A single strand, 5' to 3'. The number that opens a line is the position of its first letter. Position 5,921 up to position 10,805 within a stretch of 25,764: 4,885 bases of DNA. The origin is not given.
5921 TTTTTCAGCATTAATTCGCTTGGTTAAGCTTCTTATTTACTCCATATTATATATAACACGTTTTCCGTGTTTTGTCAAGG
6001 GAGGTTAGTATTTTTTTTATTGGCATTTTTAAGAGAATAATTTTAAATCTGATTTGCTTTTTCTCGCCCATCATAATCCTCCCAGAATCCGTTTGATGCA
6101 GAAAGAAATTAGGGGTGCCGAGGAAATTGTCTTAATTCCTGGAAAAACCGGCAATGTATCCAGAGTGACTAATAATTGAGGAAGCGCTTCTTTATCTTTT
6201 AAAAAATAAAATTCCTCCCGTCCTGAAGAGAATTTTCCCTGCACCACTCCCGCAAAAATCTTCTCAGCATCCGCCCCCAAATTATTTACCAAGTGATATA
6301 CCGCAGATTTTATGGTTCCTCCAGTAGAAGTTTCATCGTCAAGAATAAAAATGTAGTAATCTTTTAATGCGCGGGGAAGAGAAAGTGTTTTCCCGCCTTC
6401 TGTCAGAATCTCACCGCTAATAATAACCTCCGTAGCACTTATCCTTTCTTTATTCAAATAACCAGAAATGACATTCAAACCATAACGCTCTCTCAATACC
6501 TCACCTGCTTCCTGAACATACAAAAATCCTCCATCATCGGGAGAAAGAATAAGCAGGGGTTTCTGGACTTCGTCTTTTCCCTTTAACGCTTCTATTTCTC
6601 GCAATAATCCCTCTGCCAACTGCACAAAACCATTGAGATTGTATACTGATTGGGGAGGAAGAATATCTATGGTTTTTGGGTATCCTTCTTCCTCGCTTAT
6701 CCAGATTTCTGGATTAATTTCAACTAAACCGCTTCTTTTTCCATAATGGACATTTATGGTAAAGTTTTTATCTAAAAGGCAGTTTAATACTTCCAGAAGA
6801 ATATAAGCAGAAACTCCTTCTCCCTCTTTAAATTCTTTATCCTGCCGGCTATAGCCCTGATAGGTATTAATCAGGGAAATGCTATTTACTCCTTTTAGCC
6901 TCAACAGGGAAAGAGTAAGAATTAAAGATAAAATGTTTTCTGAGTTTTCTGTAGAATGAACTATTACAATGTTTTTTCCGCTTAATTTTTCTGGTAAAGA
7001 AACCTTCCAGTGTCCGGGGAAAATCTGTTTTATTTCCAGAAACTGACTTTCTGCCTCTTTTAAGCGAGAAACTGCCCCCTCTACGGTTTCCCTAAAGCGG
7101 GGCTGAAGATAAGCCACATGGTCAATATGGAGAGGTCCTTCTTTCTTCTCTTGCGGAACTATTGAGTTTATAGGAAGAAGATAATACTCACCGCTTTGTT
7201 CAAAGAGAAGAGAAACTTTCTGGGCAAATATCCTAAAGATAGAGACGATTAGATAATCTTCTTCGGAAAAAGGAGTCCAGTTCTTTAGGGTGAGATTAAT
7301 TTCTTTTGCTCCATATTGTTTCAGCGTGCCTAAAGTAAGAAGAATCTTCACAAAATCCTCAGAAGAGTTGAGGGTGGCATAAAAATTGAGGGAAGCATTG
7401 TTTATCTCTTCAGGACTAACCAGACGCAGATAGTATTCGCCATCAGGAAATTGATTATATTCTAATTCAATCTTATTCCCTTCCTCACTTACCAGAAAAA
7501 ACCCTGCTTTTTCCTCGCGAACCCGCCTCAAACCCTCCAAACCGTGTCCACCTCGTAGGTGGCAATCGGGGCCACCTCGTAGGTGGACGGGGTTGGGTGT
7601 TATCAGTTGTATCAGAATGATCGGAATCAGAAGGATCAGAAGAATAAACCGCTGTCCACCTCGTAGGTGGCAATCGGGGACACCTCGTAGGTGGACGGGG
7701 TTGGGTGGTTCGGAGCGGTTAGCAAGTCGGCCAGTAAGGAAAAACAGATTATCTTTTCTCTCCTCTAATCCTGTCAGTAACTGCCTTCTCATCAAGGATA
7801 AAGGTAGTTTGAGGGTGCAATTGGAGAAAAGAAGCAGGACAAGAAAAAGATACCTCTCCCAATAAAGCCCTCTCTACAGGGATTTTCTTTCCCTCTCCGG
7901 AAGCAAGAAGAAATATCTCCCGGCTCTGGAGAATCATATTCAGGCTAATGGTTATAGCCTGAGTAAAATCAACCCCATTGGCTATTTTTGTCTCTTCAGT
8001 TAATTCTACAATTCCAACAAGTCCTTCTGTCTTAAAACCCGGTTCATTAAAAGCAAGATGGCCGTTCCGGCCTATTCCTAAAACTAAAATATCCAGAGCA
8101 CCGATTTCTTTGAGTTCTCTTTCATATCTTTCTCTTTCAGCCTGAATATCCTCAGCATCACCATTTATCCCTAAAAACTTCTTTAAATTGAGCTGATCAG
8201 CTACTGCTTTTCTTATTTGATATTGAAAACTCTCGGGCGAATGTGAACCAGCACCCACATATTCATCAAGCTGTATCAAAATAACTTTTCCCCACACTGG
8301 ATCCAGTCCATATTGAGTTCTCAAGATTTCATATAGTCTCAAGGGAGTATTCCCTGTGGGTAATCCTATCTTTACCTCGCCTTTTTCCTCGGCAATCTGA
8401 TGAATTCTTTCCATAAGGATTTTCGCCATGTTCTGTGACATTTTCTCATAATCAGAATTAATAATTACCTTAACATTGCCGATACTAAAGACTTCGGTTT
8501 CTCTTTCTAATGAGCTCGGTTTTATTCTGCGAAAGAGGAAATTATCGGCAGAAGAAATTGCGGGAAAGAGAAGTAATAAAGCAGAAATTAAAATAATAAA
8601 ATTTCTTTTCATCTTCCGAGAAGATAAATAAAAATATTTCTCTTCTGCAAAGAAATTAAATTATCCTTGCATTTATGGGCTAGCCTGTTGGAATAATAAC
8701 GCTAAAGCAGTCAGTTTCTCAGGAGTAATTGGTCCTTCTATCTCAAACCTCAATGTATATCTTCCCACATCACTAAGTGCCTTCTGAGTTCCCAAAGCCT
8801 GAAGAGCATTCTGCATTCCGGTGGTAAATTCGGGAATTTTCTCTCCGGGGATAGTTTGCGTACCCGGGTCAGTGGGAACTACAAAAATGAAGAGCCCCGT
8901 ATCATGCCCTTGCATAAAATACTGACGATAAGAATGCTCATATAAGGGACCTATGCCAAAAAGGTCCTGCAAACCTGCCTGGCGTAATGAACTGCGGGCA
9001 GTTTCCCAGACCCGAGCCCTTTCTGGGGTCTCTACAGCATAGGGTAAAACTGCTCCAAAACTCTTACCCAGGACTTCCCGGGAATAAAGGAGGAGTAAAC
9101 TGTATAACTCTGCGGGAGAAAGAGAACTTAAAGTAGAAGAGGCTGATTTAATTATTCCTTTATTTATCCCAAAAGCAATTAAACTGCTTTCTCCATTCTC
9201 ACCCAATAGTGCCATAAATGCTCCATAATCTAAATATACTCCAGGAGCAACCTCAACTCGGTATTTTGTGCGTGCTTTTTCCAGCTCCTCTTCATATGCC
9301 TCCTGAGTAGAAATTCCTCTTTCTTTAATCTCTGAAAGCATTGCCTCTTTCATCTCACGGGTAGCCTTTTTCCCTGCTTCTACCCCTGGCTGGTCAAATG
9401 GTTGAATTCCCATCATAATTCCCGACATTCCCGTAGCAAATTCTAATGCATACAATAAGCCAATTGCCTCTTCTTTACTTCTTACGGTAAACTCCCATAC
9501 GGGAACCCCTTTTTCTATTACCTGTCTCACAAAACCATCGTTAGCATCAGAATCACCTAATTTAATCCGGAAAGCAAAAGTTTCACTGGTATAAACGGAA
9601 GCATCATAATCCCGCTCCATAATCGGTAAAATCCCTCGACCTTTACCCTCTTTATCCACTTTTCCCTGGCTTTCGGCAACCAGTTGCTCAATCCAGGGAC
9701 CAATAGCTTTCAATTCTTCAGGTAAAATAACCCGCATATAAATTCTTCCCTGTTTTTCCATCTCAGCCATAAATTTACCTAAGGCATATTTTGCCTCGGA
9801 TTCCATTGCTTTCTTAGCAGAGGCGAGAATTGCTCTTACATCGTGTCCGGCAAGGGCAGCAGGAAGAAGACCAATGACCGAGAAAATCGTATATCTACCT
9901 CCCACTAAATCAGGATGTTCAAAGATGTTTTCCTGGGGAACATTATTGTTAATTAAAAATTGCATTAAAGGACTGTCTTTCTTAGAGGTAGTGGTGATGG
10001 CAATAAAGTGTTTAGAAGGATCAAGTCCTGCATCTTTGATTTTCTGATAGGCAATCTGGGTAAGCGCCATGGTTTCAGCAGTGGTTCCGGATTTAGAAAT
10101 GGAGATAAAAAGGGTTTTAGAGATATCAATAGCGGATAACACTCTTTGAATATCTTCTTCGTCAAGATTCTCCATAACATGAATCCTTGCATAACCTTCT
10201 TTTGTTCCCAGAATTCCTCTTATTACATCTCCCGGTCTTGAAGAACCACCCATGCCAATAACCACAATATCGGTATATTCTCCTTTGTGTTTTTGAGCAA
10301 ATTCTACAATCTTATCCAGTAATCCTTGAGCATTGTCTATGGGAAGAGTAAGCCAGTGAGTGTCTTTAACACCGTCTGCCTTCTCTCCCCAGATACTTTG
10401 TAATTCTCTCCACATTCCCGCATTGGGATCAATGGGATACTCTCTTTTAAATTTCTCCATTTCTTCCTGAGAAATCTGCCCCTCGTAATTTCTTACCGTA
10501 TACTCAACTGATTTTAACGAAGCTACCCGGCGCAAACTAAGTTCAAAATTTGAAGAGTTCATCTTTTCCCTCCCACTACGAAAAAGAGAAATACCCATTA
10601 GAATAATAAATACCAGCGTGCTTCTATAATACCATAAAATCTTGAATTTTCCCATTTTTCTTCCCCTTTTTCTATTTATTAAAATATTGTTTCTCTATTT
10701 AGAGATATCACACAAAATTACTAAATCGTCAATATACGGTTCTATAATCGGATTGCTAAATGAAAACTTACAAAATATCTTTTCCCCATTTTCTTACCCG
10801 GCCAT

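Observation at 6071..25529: Eleven consecutive genes share a post-signal-peptide 'hydrophobic-RR-x-K/R' motif: candidate undescribed export or host-targeting signal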

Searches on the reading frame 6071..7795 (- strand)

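Call 6: search_protein_families(library=pfam, proteins=[window:6071-7795:-], max_evalue=0.01)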
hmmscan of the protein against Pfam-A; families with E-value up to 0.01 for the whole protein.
window:6071-7795:- (574 aa): 2 families
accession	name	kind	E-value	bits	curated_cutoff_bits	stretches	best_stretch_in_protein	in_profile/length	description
PF13793.12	Pribosyltran_N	-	3.1e-11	43.6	25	1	253-338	27-114/117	N-terminal domain of ribose phosphate pyrophosphokinase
PF00156.33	Pribosyltran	-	0.00027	20.7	26.3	1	410-507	27-114/158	Phosphoribosyl transferase domain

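Call 18: search_protein_families(library=ncbifam, proteins=[window:6071-7795:-], max_evalue=0.1)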
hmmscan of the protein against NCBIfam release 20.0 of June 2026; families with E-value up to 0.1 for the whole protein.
window:6071-7795:- (574 aa): 13 families
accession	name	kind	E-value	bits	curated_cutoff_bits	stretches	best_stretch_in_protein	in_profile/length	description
NF002095.0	PRK00934.1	equivalog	4.8e-39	134.2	296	3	239-351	13-126/287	ribose-phosphate diphosphokinase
TIGR01251.1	ribP_PPkin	subfamily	1.8e-30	105.9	113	3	246-358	20-136/309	ribose-phosphate diphosphokinase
NF005537.0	PRK07199.1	subfamily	3.8e-22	78.7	322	2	247-361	23-138/301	ribose-phosphate diphosphokinase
NF002320.0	PRK01259.1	subfamily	4.5e-12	46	297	2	256-359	36-142/316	ribose-phosphate diphosphokinase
NF002618.0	PRK02269.1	equivalog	3e-09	36.9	460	1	255-360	34-142/321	ribose-phosphate diphosphokinase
NF002844.0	PRK03092.1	equivalog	3.7e-08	33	438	2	268-356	53-144/326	ribose-phosphate diphosphokinase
NF001815.0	PRK00553.1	equivalog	2.5e-07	30.1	484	1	234-338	18-123/332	ribose-phosphate pyrophosphokinase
NF002686.0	PRK02458.1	equivalog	6.3e-07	29.2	506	1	255-360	38-146/323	ribose-phosphate diphosphokinase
NF005299.0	PRK06827.1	subfamily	0.00011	21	327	1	380-529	179-312/383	phosphoribosylpyrophosphate synthetase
NF003428.0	PRK04923.1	equivalog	0.00031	20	536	1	260-358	40-142/319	ribose-phosphate diphosphokinase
NF009211.0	PRK12560.1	equivalog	0.0043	16.9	188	1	482-528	117-161/187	adenine phosphoribosyltransferase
NF002635.0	PRK02304.1-4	subfamily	0.022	14.3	146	1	480-521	116-156/188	adenine phosphoribosyltransferase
NF040646.1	HPT_Archaea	equivalog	0.074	12.6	200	0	479-521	114-155/184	hypoxanthine/guanine phosphoribosyltransferase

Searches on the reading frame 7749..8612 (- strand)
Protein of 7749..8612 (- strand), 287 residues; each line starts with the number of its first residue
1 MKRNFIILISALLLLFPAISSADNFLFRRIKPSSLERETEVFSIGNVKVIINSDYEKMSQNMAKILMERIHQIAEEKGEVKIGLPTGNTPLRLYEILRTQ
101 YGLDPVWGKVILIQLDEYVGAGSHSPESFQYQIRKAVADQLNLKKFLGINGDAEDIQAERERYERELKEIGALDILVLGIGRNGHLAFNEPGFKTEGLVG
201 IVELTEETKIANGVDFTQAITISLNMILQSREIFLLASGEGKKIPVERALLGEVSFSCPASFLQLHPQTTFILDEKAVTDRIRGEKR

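Call 6: search_protein_families(library=pfam, proteins=[window:7749-8612:-], max_evalue=0.01)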
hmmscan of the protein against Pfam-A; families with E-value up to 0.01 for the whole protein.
window:7749-8612:- (287 aa): 1 family
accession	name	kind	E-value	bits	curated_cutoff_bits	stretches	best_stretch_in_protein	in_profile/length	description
PF01182.26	Glucosamine_iso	-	1.3e-24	87.7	27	1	54-266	2-219/225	Glucosamine-6-phosphate isomerases/6-phosphogluconolactonase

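Call 12: find_homologous_proteins(query=window:7749-8612:-)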
Query window:7749-8612:- (287 aa): 1073 proteins with E <= 0.001 among 3507 candidates; the best 120 are listed.
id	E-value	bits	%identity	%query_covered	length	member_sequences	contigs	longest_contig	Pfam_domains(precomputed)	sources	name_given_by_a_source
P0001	1.7e-181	620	100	100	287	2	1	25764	PF01182.27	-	-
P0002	2.5e-99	350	63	90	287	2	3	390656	PF01182.27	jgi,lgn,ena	-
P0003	2.3e-84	301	55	97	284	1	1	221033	PF01182.27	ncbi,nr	ncbi:MAG: glucosamine-6-phosphate deaminase [Candidatus Omnitrophica bacterium]|nr:glucosamine-6-pho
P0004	1.6e-82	295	54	97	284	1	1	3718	PF01182.27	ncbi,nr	ncbi:MAG: glucosamine-6-phosphate deaminase [Candidatus Omnitrophica bacterium]|nr:glucosamine-6-pho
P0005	1.0e-71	260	49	96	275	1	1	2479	PF01182.27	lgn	-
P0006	1.3e-43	167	40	91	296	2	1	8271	PF01182.27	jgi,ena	-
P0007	5.2e-40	156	36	83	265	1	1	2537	PF01182.27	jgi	jgi:glucosamine-6-phosphate deaminase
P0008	2.0e-39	154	38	81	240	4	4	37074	PF01182.27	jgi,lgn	-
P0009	2.2e-39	154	39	81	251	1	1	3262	PF01182.27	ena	-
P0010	7.1e-39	152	40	81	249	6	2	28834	PF01182.27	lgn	-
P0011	4.1e-38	149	37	81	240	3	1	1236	PF01182.27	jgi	-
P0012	7.2e-38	149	39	81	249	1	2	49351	PF01182.27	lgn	-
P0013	8.4e-38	148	36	81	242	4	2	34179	PF01182.27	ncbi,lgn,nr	ncbi:MAG: glucosamine-6-phosphate deaminase [Candidatus Thermoplasmatota archaeon]|nr:glucosamine-6-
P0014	8.5e-38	148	39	79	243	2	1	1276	PF01182.27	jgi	-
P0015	8.6e-38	148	39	81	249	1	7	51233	PF01182.27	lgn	-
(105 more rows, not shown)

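Call 18: search_protein_families(library=ncbifam, proteins=[window:7749-8612:-], max_evalue=0.1)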
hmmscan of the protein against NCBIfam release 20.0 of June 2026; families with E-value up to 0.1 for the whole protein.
window:7749-8612:- (287 aa): 10 families
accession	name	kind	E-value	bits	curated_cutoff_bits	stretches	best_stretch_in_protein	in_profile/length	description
NF001684.0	PRK00443.1-4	subfamily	1.8e-48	165.4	326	1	48-279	2-239/260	glucosamine-6-phosphate deaminase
TIGR00502.1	nagB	equivalog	1.5e-46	158.9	236.9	1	48-280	2-246/259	glucosamine-6-phosphate deaminase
NF002557.0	PRK02122.1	subfamily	7.9e-39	133.3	384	1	38-280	20-274/653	glucosamine-6-phosphate deaminase-like protein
NF007291.0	PRK09762.1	equivalog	1.8e-35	122.6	271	1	51-275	8-235/236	galactosamine-6-phosphate isomerase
NF001682.0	PRK00443.1-1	equivalog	2.2e-34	119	528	1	58-278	8-231/262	glucosamine-6-phosphate deaminase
NF009022.0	PRK12358.1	equivalog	8.2e-28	97.5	247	1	48-279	2-235/239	glucosamine-6-phosphate deaminase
NF001685.0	PRK00443.1-5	equivalog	3.5e-27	95.3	513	1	54-278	8-244/266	glucosamine-6-phosphate deaminase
TIGR01198.1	pgl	equivalog_domain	6.6e-20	71.6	124.45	1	54-278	4-231/234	6-phosphogluconolactonase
NF006856.0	PRK09358.3-3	equivalog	0.015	14.5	510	1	44-164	102-213/316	adenosine deaminase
NF006196.0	PRK08324.2-4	equivalog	0.095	11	831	0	131-181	439-489/657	bifunctional aldolase/short-chain dehydrogenase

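Call 101: predict_structure(alignment_id=A1)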
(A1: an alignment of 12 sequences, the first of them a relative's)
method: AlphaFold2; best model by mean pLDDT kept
length: 287 residues; sequences in the alignment: 12
mean_pLDDT: 89.7   pTM: 0.82
mean pLDDT of the five models: 89.7, 89.4, 89.1, 87.4, 85.9
residues with pLDDT >= 90: 228; 70-90: 31; 50-70: 9; < 50: 19
segments of 3 or more residues with pLDDT < 50: 20-36
pLDDT, mean of each block of 10 residues (from residue 1): 78 61 37 57 95 97 98 98 92 97 98 97 92 94 96 96 97 97 92 93 92 92 96 97 96 96 97 96 71
secondary structure, 60 per line:
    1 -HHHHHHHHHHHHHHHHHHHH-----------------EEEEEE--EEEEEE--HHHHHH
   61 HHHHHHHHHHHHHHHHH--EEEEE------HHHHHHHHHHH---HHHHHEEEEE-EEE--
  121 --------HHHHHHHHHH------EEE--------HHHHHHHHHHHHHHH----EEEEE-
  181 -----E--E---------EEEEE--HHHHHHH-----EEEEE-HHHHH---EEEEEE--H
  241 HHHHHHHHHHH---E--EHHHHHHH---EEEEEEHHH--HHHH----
elements in order: H2-21 E39-44 E47-52 H55-77 E80-84 H91-101 H105-109 E110-114 E116-118 H129-138 E145-147 H156-170 E175-179 E199-203 H206-212 E218-222 H224-228 E232-237 H240-251 H259-265 E269-274 H280-283

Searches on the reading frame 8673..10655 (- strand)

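Call 6: search_protein_families(library=pfam, proteins=[window:8673-10655:-], max_evalue=0.01)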
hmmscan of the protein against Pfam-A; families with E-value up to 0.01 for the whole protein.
window:8673-10655:- (660 aa): 1 family
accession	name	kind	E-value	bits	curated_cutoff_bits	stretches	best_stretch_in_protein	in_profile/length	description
PF00342.24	PGI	-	8.5e-28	97.7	22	1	124-281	93-247/486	Phosphoglucose isomerase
